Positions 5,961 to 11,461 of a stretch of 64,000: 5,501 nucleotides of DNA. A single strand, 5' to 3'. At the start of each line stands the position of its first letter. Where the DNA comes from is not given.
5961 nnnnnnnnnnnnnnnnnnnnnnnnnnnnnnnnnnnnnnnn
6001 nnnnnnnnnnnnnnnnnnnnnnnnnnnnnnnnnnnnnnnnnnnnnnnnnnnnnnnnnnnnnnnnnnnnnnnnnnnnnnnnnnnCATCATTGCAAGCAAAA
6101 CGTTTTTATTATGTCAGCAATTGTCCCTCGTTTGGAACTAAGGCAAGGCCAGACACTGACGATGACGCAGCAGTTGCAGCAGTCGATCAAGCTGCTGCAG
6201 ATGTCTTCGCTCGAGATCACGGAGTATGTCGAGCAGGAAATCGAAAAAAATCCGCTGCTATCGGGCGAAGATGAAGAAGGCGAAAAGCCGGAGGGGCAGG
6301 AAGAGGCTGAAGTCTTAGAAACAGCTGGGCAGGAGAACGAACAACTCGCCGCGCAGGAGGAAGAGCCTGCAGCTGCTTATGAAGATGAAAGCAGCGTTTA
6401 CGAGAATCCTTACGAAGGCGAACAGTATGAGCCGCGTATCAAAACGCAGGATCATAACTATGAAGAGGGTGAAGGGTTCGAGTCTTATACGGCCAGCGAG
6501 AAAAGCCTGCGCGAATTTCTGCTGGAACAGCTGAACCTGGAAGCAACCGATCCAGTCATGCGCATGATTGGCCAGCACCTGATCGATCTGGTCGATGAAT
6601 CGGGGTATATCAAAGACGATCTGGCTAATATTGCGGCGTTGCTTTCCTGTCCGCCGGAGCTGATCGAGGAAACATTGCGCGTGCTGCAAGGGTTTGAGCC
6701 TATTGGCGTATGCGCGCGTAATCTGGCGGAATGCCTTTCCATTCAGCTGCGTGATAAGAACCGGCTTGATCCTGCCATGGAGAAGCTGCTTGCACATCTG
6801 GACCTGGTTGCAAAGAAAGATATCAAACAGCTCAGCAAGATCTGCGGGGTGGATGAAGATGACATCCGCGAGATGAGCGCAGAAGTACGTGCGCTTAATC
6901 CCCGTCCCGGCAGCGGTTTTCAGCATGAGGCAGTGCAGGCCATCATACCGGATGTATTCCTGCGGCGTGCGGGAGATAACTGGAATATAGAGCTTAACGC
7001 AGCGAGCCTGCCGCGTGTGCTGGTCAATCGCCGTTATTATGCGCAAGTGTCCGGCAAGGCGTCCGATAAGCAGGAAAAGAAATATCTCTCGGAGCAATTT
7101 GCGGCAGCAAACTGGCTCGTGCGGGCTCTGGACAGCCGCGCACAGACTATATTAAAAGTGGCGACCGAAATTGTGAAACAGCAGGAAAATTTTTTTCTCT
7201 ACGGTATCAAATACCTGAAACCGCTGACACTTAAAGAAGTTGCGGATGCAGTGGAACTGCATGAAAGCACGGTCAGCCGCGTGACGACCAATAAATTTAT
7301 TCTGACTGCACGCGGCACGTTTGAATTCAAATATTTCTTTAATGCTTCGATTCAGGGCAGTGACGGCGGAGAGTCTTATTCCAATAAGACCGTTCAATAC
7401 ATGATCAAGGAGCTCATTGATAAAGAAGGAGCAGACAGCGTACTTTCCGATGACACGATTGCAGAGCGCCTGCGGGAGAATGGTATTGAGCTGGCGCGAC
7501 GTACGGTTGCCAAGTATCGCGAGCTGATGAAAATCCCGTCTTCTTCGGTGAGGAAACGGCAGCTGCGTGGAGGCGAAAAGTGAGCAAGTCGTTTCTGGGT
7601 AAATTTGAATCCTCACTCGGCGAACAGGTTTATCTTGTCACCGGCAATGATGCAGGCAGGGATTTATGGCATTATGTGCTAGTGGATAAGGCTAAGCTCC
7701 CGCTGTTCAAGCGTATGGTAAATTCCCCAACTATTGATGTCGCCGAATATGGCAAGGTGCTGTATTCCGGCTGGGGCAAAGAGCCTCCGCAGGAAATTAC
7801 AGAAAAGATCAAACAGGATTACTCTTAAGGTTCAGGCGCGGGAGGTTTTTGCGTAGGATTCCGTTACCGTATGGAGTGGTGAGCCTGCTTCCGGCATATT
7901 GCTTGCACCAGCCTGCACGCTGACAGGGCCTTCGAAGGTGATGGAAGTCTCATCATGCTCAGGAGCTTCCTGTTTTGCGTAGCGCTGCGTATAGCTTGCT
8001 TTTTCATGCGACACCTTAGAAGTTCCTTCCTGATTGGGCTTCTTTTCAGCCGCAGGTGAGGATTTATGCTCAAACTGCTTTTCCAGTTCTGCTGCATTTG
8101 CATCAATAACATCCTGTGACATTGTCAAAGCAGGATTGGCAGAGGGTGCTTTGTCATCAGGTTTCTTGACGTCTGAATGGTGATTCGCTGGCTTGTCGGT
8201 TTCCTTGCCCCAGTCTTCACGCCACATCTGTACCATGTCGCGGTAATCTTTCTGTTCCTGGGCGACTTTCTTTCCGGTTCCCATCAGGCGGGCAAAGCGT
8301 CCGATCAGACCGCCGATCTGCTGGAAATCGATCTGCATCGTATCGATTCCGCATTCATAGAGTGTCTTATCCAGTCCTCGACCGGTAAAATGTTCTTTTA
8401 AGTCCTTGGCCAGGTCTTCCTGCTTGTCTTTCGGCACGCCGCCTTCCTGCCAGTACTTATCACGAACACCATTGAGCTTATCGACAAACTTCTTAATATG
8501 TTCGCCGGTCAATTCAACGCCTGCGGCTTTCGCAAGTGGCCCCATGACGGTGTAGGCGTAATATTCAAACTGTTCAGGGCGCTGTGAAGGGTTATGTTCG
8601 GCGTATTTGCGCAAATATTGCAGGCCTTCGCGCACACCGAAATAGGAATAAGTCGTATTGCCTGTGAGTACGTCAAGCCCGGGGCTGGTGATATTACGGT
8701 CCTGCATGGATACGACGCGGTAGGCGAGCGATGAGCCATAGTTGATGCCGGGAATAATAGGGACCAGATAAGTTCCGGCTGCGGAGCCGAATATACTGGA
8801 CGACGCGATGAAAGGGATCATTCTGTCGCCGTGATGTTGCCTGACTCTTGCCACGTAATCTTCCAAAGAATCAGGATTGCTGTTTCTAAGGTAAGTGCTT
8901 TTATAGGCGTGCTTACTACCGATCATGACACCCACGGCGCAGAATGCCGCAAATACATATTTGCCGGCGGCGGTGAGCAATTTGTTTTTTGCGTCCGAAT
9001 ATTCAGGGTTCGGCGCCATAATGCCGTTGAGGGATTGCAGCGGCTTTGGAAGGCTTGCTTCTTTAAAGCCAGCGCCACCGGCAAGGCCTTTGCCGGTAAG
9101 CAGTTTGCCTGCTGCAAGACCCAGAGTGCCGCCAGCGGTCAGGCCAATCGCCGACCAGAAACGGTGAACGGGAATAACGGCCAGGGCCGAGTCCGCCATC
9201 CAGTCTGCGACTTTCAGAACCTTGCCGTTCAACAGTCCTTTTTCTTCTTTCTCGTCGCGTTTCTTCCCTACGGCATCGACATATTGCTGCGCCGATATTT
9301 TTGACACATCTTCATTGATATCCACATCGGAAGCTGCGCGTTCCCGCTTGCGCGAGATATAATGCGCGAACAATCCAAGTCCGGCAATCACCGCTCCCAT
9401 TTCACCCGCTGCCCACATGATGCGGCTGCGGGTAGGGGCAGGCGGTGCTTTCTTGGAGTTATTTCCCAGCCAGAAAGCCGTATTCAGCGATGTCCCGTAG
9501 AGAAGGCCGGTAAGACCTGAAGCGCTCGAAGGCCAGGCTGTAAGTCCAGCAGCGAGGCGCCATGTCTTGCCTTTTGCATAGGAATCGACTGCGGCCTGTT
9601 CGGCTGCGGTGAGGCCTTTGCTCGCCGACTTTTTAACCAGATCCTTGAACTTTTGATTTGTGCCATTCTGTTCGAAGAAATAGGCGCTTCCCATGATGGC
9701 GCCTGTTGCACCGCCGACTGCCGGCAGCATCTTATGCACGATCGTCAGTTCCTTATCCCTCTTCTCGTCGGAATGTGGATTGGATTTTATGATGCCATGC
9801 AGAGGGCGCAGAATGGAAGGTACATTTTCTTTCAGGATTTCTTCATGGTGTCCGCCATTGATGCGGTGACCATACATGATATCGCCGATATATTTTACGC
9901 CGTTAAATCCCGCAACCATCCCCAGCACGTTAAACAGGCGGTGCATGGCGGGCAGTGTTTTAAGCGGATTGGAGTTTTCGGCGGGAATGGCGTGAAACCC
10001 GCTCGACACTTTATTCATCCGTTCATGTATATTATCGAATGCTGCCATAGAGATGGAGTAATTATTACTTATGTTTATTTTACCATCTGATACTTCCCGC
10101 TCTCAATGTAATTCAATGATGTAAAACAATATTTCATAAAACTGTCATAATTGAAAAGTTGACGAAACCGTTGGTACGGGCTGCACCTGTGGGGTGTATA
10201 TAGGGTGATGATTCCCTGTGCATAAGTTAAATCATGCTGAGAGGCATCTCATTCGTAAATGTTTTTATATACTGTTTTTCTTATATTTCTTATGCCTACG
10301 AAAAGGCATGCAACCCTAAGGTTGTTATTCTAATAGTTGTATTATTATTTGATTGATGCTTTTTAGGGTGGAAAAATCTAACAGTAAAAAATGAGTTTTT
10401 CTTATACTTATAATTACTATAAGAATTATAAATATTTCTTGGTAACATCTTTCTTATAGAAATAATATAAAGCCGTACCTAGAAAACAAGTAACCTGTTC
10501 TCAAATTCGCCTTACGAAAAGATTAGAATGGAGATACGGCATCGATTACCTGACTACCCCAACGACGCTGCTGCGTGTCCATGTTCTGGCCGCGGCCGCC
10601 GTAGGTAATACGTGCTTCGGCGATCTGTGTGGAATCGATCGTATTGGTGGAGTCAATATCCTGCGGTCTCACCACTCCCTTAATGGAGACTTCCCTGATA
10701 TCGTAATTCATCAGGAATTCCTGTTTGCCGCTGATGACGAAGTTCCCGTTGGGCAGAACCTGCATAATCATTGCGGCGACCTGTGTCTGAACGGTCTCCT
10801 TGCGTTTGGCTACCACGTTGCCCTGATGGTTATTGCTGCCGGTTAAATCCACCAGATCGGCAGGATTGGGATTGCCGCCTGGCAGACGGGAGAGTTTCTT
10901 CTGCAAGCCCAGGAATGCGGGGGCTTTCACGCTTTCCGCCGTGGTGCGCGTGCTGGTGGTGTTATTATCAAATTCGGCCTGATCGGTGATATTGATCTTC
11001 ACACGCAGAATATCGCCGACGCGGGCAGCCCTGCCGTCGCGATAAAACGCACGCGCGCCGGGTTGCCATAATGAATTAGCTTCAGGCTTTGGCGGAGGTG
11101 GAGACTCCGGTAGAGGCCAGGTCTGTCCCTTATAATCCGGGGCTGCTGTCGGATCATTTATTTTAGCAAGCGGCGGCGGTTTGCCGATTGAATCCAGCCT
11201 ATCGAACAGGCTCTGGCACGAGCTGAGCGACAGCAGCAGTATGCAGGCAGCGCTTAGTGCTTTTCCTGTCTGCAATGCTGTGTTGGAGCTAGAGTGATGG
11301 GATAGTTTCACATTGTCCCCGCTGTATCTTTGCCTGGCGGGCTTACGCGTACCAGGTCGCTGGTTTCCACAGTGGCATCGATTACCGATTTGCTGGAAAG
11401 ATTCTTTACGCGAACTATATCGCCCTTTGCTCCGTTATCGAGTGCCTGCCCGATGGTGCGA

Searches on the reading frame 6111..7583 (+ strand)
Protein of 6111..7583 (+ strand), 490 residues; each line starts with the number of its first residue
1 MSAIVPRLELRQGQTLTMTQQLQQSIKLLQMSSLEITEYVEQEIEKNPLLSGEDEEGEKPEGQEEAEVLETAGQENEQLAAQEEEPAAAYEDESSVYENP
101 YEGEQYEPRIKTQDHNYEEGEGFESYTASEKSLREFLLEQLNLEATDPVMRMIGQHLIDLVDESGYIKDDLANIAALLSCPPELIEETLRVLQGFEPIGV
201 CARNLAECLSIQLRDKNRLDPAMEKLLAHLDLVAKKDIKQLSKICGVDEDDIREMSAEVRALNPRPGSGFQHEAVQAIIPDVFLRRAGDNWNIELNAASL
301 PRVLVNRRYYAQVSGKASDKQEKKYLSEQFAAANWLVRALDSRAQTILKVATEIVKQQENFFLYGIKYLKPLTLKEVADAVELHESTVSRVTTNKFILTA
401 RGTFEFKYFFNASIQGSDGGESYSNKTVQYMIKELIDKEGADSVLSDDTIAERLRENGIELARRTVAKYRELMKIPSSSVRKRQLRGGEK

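Call 31: search_protein_families(library=pfam, proteins=[window:6111-7583:+], max_evalue=0.001)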
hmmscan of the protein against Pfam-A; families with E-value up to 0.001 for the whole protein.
window:6111-7583:+ (490 aa): 3 families
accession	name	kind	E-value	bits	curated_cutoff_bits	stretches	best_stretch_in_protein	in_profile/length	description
PF04552.19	Sigma54_DBD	-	3.2e-62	209.4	22.8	1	324-483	2-160/160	Sigma-54, DNA binding domain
PF04963.19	Sigma54_CBD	-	9.5e-57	192.2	22.9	1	123-309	2-185/185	Sigma-54 factor, core binding domain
PF00309.25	Sigma54_AID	-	1.4e-17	63.7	23.8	1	7-50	1-44/46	Sigma-54 factor, Activator interacting domain (AID)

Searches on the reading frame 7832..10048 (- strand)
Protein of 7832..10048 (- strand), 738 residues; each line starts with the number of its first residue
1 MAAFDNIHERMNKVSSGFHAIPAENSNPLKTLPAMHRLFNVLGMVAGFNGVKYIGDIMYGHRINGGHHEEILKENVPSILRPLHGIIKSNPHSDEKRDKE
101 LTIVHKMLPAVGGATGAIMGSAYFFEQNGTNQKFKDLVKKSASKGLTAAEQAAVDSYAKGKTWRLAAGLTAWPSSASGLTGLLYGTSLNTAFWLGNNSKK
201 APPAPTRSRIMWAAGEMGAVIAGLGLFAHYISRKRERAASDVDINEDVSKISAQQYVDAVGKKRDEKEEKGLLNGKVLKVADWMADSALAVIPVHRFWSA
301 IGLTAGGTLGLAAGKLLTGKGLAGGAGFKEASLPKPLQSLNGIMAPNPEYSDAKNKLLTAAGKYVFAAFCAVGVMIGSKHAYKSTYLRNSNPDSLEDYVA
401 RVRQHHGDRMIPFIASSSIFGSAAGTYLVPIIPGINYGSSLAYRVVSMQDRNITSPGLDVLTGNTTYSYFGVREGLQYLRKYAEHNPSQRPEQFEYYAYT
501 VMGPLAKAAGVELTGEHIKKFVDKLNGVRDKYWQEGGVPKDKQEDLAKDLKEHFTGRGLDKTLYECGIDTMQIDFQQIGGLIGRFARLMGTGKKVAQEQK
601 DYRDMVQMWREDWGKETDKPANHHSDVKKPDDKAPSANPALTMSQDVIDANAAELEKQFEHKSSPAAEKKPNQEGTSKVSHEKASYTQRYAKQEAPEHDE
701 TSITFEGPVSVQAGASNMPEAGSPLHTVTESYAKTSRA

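Call 31: search_protein_families(library=pfam, proteins=[window:7832-10048:-], max_evalue=0.001)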
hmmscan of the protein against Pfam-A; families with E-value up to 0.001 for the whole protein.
window:7832-10048:- (738 aa): 0 families

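Call 48: search_protein_families(library=pfam, proteins=[window:7832-10048:-], max_evalue=1)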
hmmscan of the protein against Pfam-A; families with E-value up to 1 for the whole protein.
window:7832-10048:- (738 aa): 1 family
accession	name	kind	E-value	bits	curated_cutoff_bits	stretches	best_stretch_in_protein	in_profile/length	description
PF15477.11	SMAP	-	0.88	10.8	29.5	0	584-661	15-59/75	Small acidic protein family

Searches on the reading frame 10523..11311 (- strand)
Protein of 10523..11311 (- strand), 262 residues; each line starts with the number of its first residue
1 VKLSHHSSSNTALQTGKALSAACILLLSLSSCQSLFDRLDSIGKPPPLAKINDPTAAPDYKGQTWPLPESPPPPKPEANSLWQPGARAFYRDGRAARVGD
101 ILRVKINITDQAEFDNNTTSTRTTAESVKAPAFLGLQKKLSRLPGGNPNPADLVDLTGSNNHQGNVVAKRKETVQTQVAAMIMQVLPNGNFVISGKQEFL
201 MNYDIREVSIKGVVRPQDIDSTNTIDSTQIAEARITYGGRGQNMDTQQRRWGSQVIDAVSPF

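Call 31: search_protein_families(library=pfam, proteins=[window:10523-11311:-], max_evalue=0.001)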
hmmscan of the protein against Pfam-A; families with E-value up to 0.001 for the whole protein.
window:10523-11311:- (262 aa): 1 family
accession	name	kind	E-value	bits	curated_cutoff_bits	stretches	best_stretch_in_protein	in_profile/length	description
PF02107.21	FlgH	-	2.4e-51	174.2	27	1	76-261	2-172/172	Flagellar L-ring protein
